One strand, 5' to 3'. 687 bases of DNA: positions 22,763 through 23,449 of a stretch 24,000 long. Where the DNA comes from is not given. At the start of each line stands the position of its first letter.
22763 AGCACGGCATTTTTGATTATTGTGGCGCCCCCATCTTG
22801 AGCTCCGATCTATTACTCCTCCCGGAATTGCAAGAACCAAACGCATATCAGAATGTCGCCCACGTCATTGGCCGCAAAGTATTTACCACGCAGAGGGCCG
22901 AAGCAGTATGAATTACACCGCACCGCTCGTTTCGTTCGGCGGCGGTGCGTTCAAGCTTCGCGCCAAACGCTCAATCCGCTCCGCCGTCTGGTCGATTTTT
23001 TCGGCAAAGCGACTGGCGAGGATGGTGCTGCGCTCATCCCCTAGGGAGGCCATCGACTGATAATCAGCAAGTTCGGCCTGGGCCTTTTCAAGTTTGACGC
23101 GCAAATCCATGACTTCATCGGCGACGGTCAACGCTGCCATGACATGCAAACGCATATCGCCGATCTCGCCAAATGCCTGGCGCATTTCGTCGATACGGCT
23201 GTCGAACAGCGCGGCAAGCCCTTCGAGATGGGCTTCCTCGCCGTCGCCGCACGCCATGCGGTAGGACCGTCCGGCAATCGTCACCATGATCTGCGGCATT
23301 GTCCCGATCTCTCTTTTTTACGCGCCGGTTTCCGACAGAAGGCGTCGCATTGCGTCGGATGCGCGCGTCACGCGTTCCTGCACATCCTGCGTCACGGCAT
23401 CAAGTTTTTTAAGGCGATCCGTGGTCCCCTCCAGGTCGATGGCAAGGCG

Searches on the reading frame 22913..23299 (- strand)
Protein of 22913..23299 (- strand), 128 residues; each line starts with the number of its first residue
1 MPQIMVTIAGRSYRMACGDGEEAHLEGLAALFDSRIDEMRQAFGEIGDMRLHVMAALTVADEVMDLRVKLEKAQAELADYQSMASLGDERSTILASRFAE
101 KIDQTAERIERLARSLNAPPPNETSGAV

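Call 6: search_protein_families(library=pfam, proteins=[window:22913-23299:-])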
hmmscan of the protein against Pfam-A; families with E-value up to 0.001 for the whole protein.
window:22913-23299:- (128 aa): 1 family
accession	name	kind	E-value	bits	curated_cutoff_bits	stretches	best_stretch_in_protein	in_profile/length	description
PF05164.18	ZapA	-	2.8e-22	79.3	23.8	1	4-114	1-86/88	Cell division protein ZapA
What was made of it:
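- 22913..23299 (-): zapA (128 aa), the core gene on the right of the insertion. Homology to the empty sites stops about 11 codons before its stop codon. PF05164 at E 2.8e-22 (call 6).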

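Call 7: find_encoding_contigs(protein=window:22913-23299:-, flank=10000, max_places=10)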
Protein window:22913-23299:- (128 aa): no gene with exactly this product is on record in the collection.

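Call 8: find_related_loci(query=window:22913-23299:-, collection=genome_contigs, flank=10000)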
Query window:22913-23299:- (128 aa) in genome_contigs; peptide patterns used: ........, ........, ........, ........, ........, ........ (x = any residue, [..] = any of these).
525 stretches matched a pattern; 367 encode a relative of the query (tblastn E <= 1e-3); the best 80 are kept; 80 distinct loci.
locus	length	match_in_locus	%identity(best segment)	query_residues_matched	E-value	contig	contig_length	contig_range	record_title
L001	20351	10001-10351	83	1-117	3e-62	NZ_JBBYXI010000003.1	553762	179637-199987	Hohaiivirga grylli strain WL0021 NODE_3_length_553762_cov_60.949306, whole genome shotgun sequence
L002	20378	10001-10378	63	1-126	2e-48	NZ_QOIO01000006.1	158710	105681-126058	Microvirga aerophila strain DSM 21344 contig6, whole genome shotgun sequence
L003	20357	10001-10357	66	1-119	1e-47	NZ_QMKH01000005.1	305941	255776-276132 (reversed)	Microvirga flavescens strain c27j1 contig5, whole genome shotgun sequence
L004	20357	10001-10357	61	1-119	8e-47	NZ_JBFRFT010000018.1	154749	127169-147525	Microvirga sp. 2TAF3 SCAFFOLD_17, whole genome shotgun sequence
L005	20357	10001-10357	64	1-119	2e-46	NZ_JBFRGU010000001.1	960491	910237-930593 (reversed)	Microvirga sp. 2MCAF38 SCAFFOLD_0, whole genome shotgun sequence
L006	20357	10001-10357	63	1-119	3e-46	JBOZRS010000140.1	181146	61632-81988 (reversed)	MAG: Microvirga sp. isolate Bin11 W5_k97_155464, whole genome shotgun sequence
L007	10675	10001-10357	61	1-119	2e-45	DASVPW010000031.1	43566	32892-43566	MAG TPA_asm: Beijerinckiaceae bacterium isolate SMAG_U3189 k141_3736, whole genome shotgun sequence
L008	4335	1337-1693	60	1-119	9e-45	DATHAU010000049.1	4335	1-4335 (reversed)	MAG TPA_asm: Microvirga sp. isolate SMAG_U10698 k141_844649, whole genome shotgun sequence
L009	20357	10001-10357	61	1-119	2e-44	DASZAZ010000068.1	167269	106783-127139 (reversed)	MAG TPA_asm: Microvirga sp. isolate SMAG_U6401 k141_20118, whole genome shotgun sequence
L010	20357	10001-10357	61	1-119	1e-44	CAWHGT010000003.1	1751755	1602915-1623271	MAG: uncultured Alphaproteobacteria bacterium isolate MFD00392.bin.2.340 genome assembly, contig: contig_21997, whole ge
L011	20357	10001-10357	63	1-119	8e-44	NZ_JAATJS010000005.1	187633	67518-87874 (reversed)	Microvirga terricola strain c23x22 contig5, whole genome shotgun sequence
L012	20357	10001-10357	61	1-119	2e-43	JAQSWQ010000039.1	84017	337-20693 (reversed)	MAG: Microvirga sp. isolate C_No_T20_C_bin.82 scaffold_821, whole genome shotgun sequence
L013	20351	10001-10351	63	1-117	1e-43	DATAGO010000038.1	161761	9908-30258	MAG TPA_asm: Microvirga sp. isolate SMAG_U6831 k141_25448, whole genome shotgun sequence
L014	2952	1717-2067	58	1-117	3e-43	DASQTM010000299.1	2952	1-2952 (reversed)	MAG TPA_asm: Microvirga sp. isolate SMAG_U10935 k141_703304, whole genome shotgun sequence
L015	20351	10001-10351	61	1-117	9e-43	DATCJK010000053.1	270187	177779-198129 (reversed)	MAG TPA_asm: Microvirga sp. isolate SMAG_U7068 k141_3084, whole genome shotgun sequence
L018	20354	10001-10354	58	1-118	6e-42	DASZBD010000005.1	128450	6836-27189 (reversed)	MAG TPA_asm: Microvirga sp. isolate SMAG_U6406 k141_1351, whole genome shotgun sequence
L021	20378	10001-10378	56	1-126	1e-41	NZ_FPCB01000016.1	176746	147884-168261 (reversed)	Methylobacterium sp. 174MFSha1.1, whole genome shotgun sequence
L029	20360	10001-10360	56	1-120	7e-41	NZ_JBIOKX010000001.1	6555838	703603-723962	Methylobacterium alsaeris strain MA0201 contig_2, whole genome shotgun sequence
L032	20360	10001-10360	61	1-120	4e-41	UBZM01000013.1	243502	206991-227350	Rhizobiales bacterium isolate AFS057535 genome assembly, contig: contig_13, whole genome shotgun sequence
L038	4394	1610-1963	60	1-118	2e-40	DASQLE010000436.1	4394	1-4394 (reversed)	MAG TPA_asm: Beijerinckiaceae bacterium isolate SMAG_U11930 k141_227289, whole genome shotgun sequence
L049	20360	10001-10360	57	1-120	2e-39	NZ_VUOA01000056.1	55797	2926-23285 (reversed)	Salinarimonas soli strain BN140002 contig_56, whole genome shotgun sequence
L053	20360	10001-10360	62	1-120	1e-38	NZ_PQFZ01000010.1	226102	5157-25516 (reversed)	Bosea psychrotolerans strain 1131 Ga0191654_110, whole genome shotgun sequence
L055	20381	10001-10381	60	1-127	5e-39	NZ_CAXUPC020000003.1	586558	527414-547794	Bosea sp. LjRoot9 LJR009c3, whole genome shotgun sequence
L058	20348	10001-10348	58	1-116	1e-38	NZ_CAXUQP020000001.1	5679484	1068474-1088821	Bosea sp. LjRoot237 LJR237c1, whole genome shotgun sequence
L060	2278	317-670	57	1-118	1e-38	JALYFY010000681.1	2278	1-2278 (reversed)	MAG: Pseudomonadota bacterium isolate GDM bin3 SD1466-68_k127_695541, whole genome shotgun sequence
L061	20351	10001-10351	58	1-117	1e-38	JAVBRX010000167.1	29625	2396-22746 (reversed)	MAG: Microvirga sp. isolate EPI_MAG_00208 c_000005985677, whole genome shotgun sequence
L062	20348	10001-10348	59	1-116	1e-38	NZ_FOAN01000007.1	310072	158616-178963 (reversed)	Bosea lupini strain LMG 26383,CCUG 61248,R- 45681, whole genome shotgun sequence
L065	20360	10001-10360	58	1-120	2e-38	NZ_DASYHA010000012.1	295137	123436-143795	MAG: Bosea sp. (in: a-proteobacteria) isolate SMAG_U4228 k141_1002, whole genome shotgun sequence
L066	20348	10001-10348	59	1-116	2e-38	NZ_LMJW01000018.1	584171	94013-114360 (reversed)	Bosea sp. Root483D1 contig_4, whole genome shotgun sequence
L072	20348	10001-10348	59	1-116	2e-38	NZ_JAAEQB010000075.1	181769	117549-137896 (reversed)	MAG: Bosea sp. (in: a-proteobacteria) isolate Gpa_7 GpaG_CONTIG2979665, whole genome shotgun sequence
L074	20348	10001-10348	58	1-116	4e-38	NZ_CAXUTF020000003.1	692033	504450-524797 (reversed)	Bosea sp. LjRoot90 LJR090c3, whole genome shotgun sequence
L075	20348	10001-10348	62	1-116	3e-38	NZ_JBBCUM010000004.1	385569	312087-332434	Bosea sp. MMO-172 contig00004, whole genome shotgun sequence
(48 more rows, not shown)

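Call 30: search_protein_families(library=pfam, proteins=[L002:10388-11158:+, L006:10350-11066:+, L006:10305-11306:-, L038:1959-3263:+, L053:10430-11083:+, L053:11132-12328:+, L055:10430-10951:+, L058:10526-11605:+, L062:11549-12523:-, L062:12646-13500:+], max_evalue=0.001)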
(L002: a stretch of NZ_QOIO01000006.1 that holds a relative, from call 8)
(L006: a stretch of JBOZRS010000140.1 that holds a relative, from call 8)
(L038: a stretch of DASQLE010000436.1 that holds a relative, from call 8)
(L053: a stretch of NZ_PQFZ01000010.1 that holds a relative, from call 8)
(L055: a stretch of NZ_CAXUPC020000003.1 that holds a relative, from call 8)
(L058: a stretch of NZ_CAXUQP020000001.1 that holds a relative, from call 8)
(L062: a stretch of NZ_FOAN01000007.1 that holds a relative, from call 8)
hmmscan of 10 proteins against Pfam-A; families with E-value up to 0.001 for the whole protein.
L002:10388-11158:+ (256 aa): 5 families
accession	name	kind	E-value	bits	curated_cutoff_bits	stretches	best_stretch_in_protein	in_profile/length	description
PF24553.2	Rv0428c_C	-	4.2e-24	85.9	27.2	1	11-250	5-222/224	Probable histone acetyltransferase Rv0428c C-terminal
PF00583.31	Acetyltransf_1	-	2.3e-09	38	20.7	1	173-242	46-116/116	Acetyltransferase (GNAT) family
PF13508.13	Acetyltransf_7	-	5.2e-08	33.6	27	1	172-242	15-82/84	Acetyltransferase (GNAT) domain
PF08445.16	FR47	-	2.2e-07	31.2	22.1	1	171-245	8-80/86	FR47-like protein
PF13302.13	Acetyltransf_3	-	0.00036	21.7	25.4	1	168-242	61-137/138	Acetyltransferase (GNAT) domain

L006:10350-11066:+ (238 aa): 0 families

L006:10305-11306:- (333 aa): 0 families

L038:1959-3263:+ (434 aa): 1 family
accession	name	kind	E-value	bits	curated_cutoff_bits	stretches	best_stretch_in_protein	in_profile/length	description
PF06224.18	AlkZ-like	-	2.2e-71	241.6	25.9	1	76-414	2-329/329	DNA glycosylase AlkZ-like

L053:10430-11083:+ (217 aa): 3 families
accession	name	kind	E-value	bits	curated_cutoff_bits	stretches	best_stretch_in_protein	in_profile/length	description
PF16925.10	TetR_C_13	-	4e-12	46.9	27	1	104-208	1-105/109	Tetracyclin repressor-like, C-terminal domain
PF00440.29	TetR_N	-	6e-11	42.4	24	1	37-82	2-47/47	Bacterial regulatory proteins, tetR family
PF17932.6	TetR_C_24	-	2.6e-06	28.1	26.4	1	102-191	2-86/114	Tetracyclin repressor-like, C-terminal domain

L053:11132-12328:+ (398 aa): 1 family
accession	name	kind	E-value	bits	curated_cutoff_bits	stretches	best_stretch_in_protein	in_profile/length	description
PF07690.21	MFS_1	-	4.9e-38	131.4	33.4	2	26-307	3-291/347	Major Facilitator Superfamily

L055:10430-10951:+ (173 aa): 1 family
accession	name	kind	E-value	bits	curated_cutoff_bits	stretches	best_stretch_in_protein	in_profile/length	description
PF14317.12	YcxB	-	2.1e-14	53.5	23.3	1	108-166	1-59/61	YcxB-like protein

L058:10526-11605:+ (359 aa): 6 families
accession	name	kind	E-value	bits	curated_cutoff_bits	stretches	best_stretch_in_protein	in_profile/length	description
PF07478.18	Dala_Dala_lig_C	-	5.4e-65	219.2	24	1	149-351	1-203/204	D-ala D-ala ligase C-terminus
PF01820.27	Dala_Dala_lig_N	-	1.2e-30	106.9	34.6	1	11-132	1-121/121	D-ala D-ala ligase N-terminus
PF02222.28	ATP-grasp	-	1.5e-12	48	27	1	149-321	2-160/179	ATP-grasp domain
PF02786.22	CPSase_L_D2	-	4.5e-09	36.6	19.8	1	142-322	1-178/211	Carbamoyl-phosphate synthase L chain, ATP binding domain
PF02655.19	ATP-grasp_3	-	3.2e-06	27.7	23.2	1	181-321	33-154/160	ATP-grasp domain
PF13535.11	ATP-grasp_4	-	3.1e-05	24.1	27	1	180-243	3-80/160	ATP-grasp domain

L062:11549-12523:- (324 aa): 1 family
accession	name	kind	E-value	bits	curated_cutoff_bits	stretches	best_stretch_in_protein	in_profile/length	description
PF00795.27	CN_hydrolase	-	1.8e-45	155.7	23.2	1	8-279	1-249/256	Carbon-nitrogen hydrolase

L062:12646-13500:+ (284 aa): 2 families
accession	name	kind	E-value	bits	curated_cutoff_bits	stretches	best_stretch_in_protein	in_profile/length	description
PF03466.25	LysR_substrate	-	3.2e-20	72.9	28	1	91-282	4-208/209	LysR substrate binding domain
PF00126.33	HTH_1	-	1.9e-19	69.8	26.6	1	9-66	3-60/60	Bacterial regulatory helix-turn-helix protein, lysR family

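Call 31: search_protein_families(library=pfam, proteins=[L065:10406-11494:+, L018:10484-10978:+, L032:10560-11057:+, L002:10316-11149:-, L060:743-1528:+, L072:10577-11641:+, L074:10400-10825:+], max_evalue=0.001)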
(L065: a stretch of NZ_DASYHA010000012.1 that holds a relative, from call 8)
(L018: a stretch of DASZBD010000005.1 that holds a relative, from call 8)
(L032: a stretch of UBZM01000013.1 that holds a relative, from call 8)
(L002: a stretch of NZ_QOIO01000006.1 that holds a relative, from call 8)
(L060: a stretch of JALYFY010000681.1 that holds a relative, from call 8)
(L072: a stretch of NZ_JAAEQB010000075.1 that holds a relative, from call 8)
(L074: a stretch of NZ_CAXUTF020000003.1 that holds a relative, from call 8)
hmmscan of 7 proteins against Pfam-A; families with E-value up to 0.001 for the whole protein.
L065:10406-11494:+ (362 aa): 7 families
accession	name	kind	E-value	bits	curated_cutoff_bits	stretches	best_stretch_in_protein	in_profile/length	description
PF07478.18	Dala_Dala_lig_C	-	2.8e-67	226.6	24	1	144-346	1-203/204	D-ala D-ala ligase C-terminus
PF01820.27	Dala_Dala_lig_N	-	1.2e-29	103.7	34.6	1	6-127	1-121/121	D-ala D-ala ligase N-terminus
PF02222.28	ATP-grasp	-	2.9e-09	37.3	27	1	144-315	2-159/179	ATP-grasp domain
PF02786.22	CPSase_L_D2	-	3.7e-09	36.9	19.8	1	137-317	1-178/211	Carbamoyl-phosphate synthase L chain, ATP binding domain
PF13535.11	ATP-grasp_4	-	4.2e-06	26.9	27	1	175-239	3-81/160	ATP-grasp domain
PF02655.19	ATP-grasp_3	-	8.4e-05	23.1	23.2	1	176-316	33-154/160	ATP-grasp domain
PF01071.24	GARS_A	-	0.00023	21.5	27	1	137-241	2-109/194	Phosphoribosylglycinamide synthetase, ATP-grasp (A) domain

L018:10484-10978:+ (165 aa): 0 families

L032:10560-11057:+ (165 aa): 0 families

L002:10316-11149:- (278 aa): 0 families

L060:743-1528:+ (261 aa): 6 families
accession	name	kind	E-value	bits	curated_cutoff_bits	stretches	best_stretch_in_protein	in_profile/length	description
PF24553.2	Rv0428c_C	-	3.9e-18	66.4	27.2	1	11-254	5-221/224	Probable histone acetyltransferase Rv0428c C-terminal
PF00583.31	Acetyltransf_1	-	1.6e-11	45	20.7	1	172-247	40-116/116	Acetyltransferase (GNAT) family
PF13508.13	Acetyltransf_7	-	7.4e-09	36.3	27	1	167-248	6-83/84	Acetyltransferase (GNAT) domain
PF13302.13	Acetyltransf_3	-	9.5e-08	33.3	25.4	1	158-247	45-137/138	Acetyltransferase (GNAT) domain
PF08445.16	FR47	-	4.2e-07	30.3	22.1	1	176-250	8-80/86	FR47-like protein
PF13523.12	Acetyltransf_8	-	0.00085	19.4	27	0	177-250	69-140/145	Acetyltransferase (GNAT) domain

L072:10577-11641:+ (354 aa): 6 families
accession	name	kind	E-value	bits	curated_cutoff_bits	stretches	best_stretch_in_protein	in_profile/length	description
PF07478.18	Dala_Dala_lig_C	-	1.6e-65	220.9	24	1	144-346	1-203/204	D-ala D-ala ligase C-terminus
PF01820.27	Dala_Dala_lig_N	-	2e-31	109.5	34.6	1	6-127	1-121/121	D-ala D-ala ligase N-terminus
PF02222.28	ATP-grasp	-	6e-13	49.3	27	1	144-316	2-160/179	ATP-grasp domain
PF02786.22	CPSase_L_D2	-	5.8e-09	36.2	19.8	1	137-317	1-178/211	Carbamoyl-phosphate synthase L chain, ATP binding domain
PF02655.19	ATP-grasp_3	-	3e-06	27.9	23.2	1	176-316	33-154/160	ATP-grasp domain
PF13535.11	ATP-grasp_4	-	7.2e-06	26.2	27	1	175-293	3-125/160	ATP-grasp domain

L074:10400-10825:+ (141 aa): 0 families
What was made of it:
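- The cargo includes a GNAT acetyltransferase, an AlkZ-like glycosylase, TetR+MFS, YcxB, D-Ala-D-Ala ligase, and nitrilase+LysR (calls 30, 31).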

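Call 37: find_related_loci(query=window:22913-23299:-, collection=metagenome_contigs, flank=10000)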
Query window:22913-23299:- (128 aa) in metagenome_contigs; peptide patterns used: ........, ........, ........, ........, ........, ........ (x = any residue, [..] = any of these).
584 stretches matched a pattern; 441 encode a relative of the query (tblastn E <= 1e-3); the best 80 are kept; 80 distinct loci.
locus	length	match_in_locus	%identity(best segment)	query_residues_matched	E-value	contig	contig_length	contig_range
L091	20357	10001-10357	76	1-119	8e-58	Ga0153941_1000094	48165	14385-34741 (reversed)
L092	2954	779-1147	63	1-123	9e-48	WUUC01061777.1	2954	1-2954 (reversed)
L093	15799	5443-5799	66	1-119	1e-47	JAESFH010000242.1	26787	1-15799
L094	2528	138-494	62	1-119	2e-46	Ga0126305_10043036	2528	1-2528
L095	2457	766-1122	62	1-119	2e-46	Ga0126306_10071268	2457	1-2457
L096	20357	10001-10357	61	1-119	3e-46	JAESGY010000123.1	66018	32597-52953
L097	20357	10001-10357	61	1-119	1e-44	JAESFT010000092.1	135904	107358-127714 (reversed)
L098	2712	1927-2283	61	1-119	5e-45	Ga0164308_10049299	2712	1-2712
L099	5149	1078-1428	60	1-117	4e-44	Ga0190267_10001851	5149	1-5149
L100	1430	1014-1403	59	1-128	4e-45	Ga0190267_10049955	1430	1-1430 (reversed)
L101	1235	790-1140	58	1-117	4e-45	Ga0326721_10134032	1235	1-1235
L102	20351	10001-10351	63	1-117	8e-44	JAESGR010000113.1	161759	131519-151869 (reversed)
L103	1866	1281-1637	61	1-119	5e-44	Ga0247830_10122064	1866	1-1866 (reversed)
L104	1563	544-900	59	1-119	1e-44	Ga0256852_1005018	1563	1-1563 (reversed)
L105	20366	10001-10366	60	1-126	3e-43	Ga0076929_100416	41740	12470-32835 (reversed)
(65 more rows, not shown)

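Call 51: search_protein_families(library=pfam, proteins=[L009:10402-12342:-, L012:10873-11421:-, L013:10655-12247:-, L061:11339-12088:+, L075:10442-10948:-, L075:11077-12075:+, L066:10608-12332:+, L021:10394-11377:-, L029:10597-12231:-, L049:10423-11250:+], max_evalue=0.0001)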
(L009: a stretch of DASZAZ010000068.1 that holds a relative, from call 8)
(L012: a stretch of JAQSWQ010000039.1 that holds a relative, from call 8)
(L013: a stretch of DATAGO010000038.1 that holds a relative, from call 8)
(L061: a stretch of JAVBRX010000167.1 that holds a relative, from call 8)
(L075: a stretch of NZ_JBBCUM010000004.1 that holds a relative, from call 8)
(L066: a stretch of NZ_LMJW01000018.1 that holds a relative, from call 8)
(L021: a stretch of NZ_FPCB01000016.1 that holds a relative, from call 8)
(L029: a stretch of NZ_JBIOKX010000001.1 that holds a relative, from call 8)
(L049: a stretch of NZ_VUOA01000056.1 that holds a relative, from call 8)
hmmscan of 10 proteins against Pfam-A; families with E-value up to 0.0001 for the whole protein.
L009:10402-12342:- (646 aa): 3 families
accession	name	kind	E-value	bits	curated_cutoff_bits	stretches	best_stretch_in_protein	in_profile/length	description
PF00501.34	AMP-binding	-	6.1e-75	252.8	29.9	1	80-461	9-375/384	AMP-binding enzyme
PF13193.12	AMP-binding_C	-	4.1e-26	92.1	24.5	1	527-605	2-76/76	AMP-binding enzyme C-terminal domain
PF16177.11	ACAS_N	-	8.1e-20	70.8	27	1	16-70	1-55/55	Acetyl-coenzyme A synthetase N-terminus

L012:10873-11421:- (182 aa): 0 families

L013:10655-12247:- (530 aa): 3 families
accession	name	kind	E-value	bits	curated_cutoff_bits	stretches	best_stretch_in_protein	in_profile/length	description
PF02601.20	Exonuc_VII_L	-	6.9e-102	341.6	35.9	2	134-405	1-267/315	Exonuclease VII, large subunit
PF13742.12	tRNA_anti_2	-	2.3e-26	92.3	27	1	17-110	1-94/95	OB-fold nucleic acid binding domain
PF01336.31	tRNA_anti-codon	-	4.9e-10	39.7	27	1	37-112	1-74/75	OB-fold nucleic acid binding domain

L061:11339-12088:+ (249 aa): 1 family
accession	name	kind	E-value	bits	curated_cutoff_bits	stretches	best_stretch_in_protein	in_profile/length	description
PF03741.22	TerC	-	6e-45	153.6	27.8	1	16-203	2-177/178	Integral membrane protein TerC family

L075:10442-10948:- (168 aa): 1 family
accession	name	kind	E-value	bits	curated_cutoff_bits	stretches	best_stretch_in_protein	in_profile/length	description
PF00691.25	OmpA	-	7.4e-21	74.8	27.2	1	61-149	1-91/98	OmpA family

L075:11077-12075:+ (332 aa): 1 family
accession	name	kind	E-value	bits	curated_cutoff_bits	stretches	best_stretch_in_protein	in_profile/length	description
PF00596.27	Aldolase_II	-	3.3e-44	151.4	22.2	1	100-279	2-182/183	Class II Aldolase and Adducin N-terminal domain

L066:10608-12332:+ (574 aa): 5 families
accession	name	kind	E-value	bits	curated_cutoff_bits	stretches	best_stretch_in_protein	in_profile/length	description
PF12796.13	Ank_2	-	2e-18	67.1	27.3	2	393-482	1-86/90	Ankyrin repeats (3 copies)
PF13637.12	Ank_4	-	2.5e-15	56.6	22.7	0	426-463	1-37/50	Ankyrin repeats (many copies)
PF13857.12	Ank_5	-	4.7e-10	40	27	0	526-552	28-54/56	Ankyrin repeats (many copies)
PF13606.12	Ank_3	-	3.1e-08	33.6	22.3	0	422-449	2-29/30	Ankyrin repeat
PF00023.36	Ank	-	3.7e-07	30.5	21.1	0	422-449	2-29/33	Ankyrin repeat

L021:10394-11377:- (327 aa): 4 families
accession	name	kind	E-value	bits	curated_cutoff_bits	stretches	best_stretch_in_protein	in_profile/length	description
PF13377.12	Peripla_BP_3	-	6.1e-34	118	26.5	1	167-324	1-167/167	Periplasmic binding protein-like domain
PF00532.27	Peripla_BP_1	-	7.3e-28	98.3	22.2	1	60-299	2-258/281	Periplasmic binding proteins and sugar binding domain of LacI family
PF00356.27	LacI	-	1.2e-14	54.3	27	1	5-48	2-46/46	Bacterial regulatory proteins, lacI family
PF13407.12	Peripla_BP_4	-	6.3e-11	42.8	35.1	1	62-273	1-222/258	Periplasmic binding protein domain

L029:10597-12231:- (544 aa): 2 families
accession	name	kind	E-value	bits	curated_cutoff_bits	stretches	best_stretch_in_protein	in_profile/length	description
PF00478.31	IMPDH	-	3e-55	188.1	25.6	1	12-276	1-143/345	IMP dehydrogenase / GMP reductase domain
PF00571.33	CBS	-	2.9e-21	76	24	2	97-147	5-50/57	CBS domain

L049:10423-11250:+ (275 aa): 1 family
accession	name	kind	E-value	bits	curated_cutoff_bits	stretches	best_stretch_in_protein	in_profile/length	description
PF13483.12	Lactamase_B_3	-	6.1e-48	163.3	24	1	63-228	1-160/160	Beta-lactamase superfamily domain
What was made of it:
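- No integrase was found next to zapA in the loci I examined (call 51). None of the other occupied or broken loci I examined had an integrase next to zapA (calls 30, 31, 51).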
